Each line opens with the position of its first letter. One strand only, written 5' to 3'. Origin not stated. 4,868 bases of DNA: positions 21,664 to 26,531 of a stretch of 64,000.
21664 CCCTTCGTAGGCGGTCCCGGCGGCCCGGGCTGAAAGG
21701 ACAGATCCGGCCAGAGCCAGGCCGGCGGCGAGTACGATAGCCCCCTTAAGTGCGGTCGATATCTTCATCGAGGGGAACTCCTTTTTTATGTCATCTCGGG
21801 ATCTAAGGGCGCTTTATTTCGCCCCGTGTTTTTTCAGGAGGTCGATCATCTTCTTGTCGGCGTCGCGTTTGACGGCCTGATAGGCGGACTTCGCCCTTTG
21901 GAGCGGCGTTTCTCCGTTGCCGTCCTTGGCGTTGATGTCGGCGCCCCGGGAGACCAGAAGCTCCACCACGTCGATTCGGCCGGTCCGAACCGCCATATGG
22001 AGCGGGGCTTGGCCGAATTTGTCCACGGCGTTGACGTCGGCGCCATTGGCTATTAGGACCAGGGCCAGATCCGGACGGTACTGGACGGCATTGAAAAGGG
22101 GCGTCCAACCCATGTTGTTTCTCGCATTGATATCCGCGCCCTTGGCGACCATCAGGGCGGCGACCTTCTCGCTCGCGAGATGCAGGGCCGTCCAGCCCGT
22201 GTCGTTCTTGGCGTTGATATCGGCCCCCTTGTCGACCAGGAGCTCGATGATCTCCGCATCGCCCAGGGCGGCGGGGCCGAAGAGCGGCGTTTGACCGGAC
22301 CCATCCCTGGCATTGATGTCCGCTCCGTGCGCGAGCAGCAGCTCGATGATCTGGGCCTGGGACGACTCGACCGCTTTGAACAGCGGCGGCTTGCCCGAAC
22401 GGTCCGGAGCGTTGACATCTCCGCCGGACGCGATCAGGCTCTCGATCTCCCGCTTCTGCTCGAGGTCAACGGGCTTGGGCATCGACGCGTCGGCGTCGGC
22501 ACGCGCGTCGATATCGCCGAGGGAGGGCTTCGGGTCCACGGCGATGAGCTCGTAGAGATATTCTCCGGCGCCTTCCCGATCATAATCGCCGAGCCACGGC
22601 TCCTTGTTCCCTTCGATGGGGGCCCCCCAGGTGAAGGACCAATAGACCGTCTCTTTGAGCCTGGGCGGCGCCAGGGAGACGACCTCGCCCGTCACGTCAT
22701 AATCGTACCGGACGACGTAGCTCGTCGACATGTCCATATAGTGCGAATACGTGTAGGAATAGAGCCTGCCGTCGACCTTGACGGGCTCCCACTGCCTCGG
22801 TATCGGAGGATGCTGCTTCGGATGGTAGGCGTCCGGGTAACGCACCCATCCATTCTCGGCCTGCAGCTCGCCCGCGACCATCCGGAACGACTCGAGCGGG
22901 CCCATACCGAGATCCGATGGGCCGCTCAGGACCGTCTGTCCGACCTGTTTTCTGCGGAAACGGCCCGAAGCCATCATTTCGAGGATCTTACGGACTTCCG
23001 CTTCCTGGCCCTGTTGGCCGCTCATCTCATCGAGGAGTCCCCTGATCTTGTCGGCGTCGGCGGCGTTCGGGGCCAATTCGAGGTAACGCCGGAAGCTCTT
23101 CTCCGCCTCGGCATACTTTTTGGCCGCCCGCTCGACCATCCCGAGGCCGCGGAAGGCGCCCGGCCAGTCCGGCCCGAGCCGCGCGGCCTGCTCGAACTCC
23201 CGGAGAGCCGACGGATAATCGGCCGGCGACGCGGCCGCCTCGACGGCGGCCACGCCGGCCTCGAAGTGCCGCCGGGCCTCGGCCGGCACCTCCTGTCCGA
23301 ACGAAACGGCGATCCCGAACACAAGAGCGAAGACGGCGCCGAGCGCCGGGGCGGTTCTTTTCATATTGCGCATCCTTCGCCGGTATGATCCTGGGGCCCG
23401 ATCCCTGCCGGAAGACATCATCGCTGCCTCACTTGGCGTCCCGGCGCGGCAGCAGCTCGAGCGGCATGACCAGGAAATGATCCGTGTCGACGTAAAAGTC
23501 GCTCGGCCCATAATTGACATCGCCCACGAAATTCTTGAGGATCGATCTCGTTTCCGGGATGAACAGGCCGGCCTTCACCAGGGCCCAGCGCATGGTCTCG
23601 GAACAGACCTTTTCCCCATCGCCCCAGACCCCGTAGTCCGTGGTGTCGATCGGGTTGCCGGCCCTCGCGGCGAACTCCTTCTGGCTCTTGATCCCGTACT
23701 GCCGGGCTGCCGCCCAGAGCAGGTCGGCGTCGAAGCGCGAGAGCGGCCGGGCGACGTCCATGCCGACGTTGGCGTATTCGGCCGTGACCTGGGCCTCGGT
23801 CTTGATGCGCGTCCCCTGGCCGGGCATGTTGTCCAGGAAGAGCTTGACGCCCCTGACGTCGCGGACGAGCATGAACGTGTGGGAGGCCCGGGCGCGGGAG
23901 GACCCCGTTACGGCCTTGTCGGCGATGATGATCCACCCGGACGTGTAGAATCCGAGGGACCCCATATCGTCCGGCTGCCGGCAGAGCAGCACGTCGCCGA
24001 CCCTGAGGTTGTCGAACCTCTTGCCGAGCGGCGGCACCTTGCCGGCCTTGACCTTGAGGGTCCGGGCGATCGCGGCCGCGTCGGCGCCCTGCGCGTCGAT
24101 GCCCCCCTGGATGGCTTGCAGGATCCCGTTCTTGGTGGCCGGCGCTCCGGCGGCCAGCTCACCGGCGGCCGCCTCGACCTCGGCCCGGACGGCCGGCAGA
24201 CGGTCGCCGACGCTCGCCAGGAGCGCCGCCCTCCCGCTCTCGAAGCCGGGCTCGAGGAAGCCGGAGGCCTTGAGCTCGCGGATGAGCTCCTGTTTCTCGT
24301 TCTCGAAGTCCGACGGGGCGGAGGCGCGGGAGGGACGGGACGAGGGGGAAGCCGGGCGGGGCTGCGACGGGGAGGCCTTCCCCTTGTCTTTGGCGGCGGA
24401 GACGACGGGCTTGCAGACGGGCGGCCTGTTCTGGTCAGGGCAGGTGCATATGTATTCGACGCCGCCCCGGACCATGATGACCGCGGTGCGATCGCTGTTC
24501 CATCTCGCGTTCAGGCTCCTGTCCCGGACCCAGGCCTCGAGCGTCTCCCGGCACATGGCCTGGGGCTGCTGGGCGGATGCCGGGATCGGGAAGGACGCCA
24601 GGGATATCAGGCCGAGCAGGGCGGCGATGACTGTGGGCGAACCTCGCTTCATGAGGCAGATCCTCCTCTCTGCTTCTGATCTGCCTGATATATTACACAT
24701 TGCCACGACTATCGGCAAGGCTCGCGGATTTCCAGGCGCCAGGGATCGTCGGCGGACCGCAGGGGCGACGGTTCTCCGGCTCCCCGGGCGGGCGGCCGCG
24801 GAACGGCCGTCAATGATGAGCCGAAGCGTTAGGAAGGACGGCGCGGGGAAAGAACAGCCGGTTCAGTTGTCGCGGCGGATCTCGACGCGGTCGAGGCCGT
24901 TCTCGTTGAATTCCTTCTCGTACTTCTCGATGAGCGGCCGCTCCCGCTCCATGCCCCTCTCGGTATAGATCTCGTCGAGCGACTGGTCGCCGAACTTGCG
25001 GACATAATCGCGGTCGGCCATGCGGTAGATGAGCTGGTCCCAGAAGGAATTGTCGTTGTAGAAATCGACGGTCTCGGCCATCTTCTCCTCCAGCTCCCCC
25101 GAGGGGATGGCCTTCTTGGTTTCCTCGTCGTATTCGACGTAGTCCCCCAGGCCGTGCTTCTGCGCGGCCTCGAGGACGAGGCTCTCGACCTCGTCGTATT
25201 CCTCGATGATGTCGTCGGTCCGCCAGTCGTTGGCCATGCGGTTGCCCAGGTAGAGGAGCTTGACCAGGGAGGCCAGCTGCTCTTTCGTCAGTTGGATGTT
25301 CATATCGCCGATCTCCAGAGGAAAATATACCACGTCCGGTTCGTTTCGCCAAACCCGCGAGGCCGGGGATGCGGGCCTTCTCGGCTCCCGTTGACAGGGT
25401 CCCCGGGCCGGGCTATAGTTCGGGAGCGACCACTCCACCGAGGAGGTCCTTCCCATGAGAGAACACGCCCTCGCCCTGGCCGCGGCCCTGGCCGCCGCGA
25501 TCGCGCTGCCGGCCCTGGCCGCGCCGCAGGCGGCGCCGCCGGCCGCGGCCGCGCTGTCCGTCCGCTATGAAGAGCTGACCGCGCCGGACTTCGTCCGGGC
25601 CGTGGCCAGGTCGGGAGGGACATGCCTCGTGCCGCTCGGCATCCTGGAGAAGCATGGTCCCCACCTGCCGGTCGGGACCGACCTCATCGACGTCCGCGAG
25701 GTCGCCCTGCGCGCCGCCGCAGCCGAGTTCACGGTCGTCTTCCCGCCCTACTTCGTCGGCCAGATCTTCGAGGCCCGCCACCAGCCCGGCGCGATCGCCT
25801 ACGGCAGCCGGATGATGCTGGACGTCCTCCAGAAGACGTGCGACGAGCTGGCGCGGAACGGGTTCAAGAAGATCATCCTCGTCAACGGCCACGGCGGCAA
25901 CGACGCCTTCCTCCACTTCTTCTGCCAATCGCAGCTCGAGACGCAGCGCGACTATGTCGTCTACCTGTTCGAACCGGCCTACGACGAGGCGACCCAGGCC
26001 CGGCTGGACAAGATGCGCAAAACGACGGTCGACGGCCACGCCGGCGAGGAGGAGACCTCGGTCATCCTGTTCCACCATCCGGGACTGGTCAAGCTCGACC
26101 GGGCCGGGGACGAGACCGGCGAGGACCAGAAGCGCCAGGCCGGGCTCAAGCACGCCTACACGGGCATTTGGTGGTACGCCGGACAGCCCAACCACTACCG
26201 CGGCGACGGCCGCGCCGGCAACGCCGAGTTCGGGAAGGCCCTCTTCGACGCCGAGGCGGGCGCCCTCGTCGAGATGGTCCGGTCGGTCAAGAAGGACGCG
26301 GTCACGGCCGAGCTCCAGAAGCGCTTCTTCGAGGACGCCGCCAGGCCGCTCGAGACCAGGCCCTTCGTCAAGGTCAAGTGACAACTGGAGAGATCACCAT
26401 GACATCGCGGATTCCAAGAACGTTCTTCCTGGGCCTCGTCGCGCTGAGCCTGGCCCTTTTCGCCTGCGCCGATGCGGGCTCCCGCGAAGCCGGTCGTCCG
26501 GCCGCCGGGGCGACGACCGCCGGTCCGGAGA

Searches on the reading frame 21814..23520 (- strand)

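Call 26: search_protein_families(library=pfam, proteins=[window:21814-23520:-], max_evalue=0.0001)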
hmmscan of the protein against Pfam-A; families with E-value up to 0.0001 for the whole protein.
window:21814-23520:- (568 aa): 9 families
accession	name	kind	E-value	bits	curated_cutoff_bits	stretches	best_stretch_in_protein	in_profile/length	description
PF13637.12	Ank_4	-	5e-38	128.7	22.7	3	484-523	11-50/50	Ankyrin repeats (many copies)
PF12796.13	Ank_2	-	6.2e-38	129.7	27.3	3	419-500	7-90/90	Ankyrin repeats (3 copies)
PF00023.36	Ank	-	2.4e-37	125.3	21.1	2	503-533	2-32/33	Ankyrin repeat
PF13857.12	Ank_5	-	2.1e-30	104.9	27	2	489-543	1-56/56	Ankyrin repeats (many copies)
PF13606.12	Ank_3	-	2.9e-22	76.5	22.3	1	503-531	2-30/30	Ankyrin repeat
PF13371.12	TPR_9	-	2.3e-07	31.2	35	1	96-163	5-72/73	Tetratricopeptide repeat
PF07719.23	TPR_2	-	5.1e-06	26.6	27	0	122-152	3-33/34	Tetratricopeptide repeat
PF23745.1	ANK_LRRK2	-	3.6e-05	24.1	27.5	0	505-566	33-87/130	LRRK2 ANK repeat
PF13432.12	TPR_16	-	4.7e-05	24.2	32.7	1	101-154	12-65/65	Tetratricopeptide repeat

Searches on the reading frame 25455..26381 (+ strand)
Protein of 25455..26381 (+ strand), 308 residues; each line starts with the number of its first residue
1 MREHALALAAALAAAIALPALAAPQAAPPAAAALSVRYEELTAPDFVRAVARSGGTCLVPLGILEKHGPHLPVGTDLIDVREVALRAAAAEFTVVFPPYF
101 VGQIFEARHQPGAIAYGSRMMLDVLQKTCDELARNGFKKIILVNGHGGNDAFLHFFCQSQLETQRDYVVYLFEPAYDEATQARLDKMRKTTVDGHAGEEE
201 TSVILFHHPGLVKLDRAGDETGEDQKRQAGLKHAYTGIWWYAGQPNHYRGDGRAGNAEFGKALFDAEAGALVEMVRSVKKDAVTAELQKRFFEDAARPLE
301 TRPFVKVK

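Call 26: search_protein_families(library=pfam, proteins=[window:25455-26381:+], max_evalue=0.0001)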
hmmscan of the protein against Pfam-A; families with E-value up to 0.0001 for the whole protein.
window:25455-26381:+ (308 aa): 1 family
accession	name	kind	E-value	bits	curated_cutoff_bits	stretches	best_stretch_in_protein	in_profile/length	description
PF02633.19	Creatininase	-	5.9e-50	170.4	31.3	1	39-275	1-238/238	Creatinine amidohydrolase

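Call 46: search_protein_families(library=ncbifam, proteins=[window:25455-26381:+], max_evalue=0.01)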
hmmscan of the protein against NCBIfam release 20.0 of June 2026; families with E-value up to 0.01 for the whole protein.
window:25455-26381:+ (308 aa): 4 families
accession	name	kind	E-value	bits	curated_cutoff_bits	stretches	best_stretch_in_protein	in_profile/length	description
TIGR04448.1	creatininase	equivalog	2.8e-24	86.2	235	1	40-225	1-197/246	creatininase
TIGR03964.1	mycofact_creat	equivalog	5.2e-23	81.8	172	1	52-281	11-223/228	mycofactocin biosynthesis peptidyl-dipeptidase MftE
NF041098.2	diketo_inos_hlase_IolN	equivalog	4.1e-11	42.5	245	1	56-220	26-193/307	3-dehydro-scyllo-inosose hydrolase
NF033501.0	ArfB_arch_rifla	equivalog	2.9e-06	27.2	180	1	63-202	25-143/219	2-amino-5-formylamino-6-ribosylaminopyrimidin-4(3H)-one 5'-monophosphate deformylase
